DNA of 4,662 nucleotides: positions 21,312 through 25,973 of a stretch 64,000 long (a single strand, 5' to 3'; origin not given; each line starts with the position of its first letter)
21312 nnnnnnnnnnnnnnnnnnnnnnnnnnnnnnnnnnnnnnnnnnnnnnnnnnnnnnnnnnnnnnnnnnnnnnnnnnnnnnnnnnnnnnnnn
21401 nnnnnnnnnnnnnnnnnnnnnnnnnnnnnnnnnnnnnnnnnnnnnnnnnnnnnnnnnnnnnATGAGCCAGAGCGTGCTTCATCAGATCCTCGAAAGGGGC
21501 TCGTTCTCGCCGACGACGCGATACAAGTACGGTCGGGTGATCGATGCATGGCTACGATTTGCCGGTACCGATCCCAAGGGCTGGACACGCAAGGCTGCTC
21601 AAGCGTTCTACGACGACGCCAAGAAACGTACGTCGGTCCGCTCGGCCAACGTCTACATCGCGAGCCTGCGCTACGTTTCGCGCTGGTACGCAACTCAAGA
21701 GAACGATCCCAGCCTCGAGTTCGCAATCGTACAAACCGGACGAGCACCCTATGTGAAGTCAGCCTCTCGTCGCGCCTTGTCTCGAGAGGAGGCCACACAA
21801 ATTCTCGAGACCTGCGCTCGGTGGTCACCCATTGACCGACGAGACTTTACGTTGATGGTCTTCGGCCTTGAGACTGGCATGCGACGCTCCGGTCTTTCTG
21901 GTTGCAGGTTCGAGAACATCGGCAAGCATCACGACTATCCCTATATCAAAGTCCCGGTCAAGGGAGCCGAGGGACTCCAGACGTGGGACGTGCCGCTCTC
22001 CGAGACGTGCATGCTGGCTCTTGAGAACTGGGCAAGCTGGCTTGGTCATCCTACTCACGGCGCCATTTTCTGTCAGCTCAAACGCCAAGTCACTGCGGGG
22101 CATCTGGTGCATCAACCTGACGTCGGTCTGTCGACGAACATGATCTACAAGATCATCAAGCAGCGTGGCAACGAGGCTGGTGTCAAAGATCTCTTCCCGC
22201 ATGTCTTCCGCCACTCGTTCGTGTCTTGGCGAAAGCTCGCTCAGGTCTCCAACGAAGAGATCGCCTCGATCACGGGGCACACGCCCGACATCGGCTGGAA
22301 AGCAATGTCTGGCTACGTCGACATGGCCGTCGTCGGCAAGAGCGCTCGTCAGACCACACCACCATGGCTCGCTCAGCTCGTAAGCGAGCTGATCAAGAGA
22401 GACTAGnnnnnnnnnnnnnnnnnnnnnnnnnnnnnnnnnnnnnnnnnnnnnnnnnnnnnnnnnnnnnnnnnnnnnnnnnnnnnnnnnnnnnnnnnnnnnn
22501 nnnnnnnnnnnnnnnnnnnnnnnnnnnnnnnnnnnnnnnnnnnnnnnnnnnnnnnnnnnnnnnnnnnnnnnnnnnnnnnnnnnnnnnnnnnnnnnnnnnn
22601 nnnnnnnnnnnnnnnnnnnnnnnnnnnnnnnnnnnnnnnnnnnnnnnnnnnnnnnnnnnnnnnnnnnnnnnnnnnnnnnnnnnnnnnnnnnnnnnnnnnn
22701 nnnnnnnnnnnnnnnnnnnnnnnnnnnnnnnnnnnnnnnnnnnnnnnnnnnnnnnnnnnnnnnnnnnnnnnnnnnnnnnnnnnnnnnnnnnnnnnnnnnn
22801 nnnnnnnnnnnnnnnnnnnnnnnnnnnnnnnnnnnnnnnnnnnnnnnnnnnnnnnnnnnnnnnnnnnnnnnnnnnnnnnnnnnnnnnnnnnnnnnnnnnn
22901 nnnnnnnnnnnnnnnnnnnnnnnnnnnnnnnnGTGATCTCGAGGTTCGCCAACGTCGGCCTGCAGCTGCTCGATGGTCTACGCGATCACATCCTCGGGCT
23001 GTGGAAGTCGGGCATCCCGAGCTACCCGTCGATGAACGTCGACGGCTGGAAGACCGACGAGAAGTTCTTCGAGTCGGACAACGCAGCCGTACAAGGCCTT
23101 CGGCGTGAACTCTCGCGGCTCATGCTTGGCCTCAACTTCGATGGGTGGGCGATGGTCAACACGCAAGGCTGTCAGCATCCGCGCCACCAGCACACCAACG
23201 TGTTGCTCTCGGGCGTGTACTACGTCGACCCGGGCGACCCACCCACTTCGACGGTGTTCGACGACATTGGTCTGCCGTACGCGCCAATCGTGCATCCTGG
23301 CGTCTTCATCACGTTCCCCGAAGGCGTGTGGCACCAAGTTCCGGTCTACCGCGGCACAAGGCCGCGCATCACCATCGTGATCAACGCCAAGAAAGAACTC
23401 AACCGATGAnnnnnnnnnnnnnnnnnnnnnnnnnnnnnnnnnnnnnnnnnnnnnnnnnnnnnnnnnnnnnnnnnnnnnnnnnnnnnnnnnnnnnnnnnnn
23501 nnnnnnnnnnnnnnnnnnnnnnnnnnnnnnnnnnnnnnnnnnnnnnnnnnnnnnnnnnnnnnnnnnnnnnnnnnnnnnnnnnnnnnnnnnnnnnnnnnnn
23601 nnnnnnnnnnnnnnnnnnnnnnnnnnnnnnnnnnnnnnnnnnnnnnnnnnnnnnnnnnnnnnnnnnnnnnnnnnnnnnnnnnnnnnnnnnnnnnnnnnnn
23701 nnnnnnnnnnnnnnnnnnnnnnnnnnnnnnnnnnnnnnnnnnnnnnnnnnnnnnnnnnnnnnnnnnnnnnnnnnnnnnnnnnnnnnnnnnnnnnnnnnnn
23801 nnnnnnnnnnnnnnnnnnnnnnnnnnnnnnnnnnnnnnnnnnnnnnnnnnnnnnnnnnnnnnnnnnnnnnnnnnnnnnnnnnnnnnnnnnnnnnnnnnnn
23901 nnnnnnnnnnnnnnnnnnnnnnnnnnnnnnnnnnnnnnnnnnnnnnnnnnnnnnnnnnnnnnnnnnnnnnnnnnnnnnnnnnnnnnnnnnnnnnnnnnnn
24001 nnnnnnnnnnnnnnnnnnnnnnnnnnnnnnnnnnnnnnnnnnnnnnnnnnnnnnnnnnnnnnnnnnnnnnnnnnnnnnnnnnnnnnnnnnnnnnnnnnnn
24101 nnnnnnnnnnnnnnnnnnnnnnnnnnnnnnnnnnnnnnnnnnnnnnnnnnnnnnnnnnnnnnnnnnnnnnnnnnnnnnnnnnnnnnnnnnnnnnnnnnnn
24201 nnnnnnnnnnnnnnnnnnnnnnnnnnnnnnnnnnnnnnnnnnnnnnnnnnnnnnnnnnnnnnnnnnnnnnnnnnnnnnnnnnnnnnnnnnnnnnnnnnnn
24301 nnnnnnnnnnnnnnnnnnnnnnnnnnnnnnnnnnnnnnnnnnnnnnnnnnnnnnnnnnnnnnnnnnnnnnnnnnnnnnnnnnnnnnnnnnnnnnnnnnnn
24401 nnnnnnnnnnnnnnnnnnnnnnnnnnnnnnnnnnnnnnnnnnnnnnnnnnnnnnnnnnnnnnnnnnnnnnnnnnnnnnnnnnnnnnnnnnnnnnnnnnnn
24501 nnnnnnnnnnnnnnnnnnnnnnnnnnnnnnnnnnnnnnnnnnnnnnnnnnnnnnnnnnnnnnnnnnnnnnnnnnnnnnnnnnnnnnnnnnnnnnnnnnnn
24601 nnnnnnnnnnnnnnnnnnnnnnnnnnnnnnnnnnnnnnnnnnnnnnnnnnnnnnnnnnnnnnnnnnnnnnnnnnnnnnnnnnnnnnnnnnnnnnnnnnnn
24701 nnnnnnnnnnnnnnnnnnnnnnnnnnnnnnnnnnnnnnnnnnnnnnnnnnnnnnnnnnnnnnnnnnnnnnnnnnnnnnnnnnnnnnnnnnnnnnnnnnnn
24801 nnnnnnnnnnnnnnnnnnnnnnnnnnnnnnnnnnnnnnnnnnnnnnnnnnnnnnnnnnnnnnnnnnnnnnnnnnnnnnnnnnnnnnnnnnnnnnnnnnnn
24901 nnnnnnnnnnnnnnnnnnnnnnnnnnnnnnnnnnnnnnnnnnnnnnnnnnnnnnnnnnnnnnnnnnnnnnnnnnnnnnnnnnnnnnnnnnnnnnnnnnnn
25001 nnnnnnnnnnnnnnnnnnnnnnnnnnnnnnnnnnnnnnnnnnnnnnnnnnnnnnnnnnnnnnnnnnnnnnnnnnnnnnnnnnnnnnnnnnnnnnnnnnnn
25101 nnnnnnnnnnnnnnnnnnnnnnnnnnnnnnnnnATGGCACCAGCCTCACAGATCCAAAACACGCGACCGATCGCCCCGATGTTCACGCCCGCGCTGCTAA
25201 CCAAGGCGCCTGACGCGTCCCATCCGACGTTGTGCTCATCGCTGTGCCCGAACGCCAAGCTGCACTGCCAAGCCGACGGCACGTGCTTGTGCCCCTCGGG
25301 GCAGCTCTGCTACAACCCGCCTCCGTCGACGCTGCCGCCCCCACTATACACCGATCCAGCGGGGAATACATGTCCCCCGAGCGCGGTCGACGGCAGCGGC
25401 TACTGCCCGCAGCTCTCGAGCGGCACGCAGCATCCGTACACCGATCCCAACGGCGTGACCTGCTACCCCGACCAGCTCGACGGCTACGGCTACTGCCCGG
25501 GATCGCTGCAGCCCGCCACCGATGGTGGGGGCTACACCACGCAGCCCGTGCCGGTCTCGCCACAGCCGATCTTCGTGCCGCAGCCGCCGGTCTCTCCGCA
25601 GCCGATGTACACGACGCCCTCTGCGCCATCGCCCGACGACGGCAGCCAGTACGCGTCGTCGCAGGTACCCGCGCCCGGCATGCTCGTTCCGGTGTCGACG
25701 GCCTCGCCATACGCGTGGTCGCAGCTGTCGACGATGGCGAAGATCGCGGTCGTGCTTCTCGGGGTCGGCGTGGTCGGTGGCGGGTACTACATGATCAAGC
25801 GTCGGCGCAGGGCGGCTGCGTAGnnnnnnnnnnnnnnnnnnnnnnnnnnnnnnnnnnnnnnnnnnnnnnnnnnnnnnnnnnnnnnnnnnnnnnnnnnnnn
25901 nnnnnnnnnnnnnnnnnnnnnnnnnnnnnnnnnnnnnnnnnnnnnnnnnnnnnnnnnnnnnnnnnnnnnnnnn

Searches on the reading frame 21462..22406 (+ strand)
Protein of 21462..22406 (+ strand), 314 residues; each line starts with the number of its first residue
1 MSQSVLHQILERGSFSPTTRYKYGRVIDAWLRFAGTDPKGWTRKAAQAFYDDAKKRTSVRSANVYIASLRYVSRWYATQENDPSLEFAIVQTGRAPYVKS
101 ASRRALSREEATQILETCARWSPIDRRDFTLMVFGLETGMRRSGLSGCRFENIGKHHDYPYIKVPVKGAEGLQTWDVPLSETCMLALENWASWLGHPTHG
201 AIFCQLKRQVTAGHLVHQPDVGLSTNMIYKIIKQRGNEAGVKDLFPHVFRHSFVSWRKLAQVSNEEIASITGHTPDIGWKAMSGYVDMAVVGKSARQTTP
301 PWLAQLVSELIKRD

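Call 50: search_protein_families(library=pfam, proteins=[window:21462-22406:+], max_evalue=0.01)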
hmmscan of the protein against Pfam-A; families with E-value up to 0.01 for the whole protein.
window:21462-22406:+ (314 aa): 2 families
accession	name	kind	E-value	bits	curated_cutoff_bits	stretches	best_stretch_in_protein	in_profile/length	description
PF00589.27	Phage_integrase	-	1e-14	55.2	27.1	1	106-274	3-157/172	Phage integrase family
PF02899.23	Phage_int_SAM_1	-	0.008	16.9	22.3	0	9-76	8-79/83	Phage integrase, N-terminal SAM-like domain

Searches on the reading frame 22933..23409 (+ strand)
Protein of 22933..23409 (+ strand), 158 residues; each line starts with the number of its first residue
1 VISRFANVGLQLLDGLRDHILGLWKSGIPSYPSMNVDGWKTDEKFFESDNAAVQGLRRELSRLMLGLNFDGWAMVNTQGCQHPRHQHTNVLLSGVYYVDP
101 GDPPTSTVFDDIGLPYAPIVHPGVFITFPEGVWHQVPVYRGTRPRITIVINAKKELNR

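Call 50: search_protein_families(library=pfam, proteins=[window:22933-23409:+], max_evalue=0.01)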
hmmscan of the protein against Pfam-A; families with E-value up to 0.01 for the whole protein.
window:22933-23409:+ (158 aa): 1 family
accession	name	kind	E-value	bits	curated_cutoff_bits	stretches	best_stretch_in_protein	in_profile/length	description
PF13759.12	2OG-FeII_Oxy_5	-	8.8e-11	42.5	27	1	72-104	3-35/101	Putative 2OG-Fe(II) oxygenase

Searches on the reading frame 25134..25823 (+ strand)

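Call 17: search_protein_families(library=ncbifam, proteins=[window:25134-25823:+], max_evalue=10)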
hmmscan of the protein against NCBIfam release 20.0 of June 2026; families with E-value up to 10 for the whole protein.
window:25134-25823:+ (229 aa): 1 family
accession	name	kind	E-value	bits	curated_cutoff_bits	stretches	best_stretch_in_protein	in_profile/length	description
TIGR01167.1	LPXTG_anchor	domain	0.46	11.2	15.9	1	205-226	12-33/34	LPXTG cell wall anchor domain-containing protein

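Call 18: search_protein_families(library=pfam, proteins=[window:25134-25823:+], max_evalue=10)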
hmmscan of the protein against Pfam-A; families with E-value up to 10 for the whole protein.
window:25134-25823:+ (229 aa): 0 families
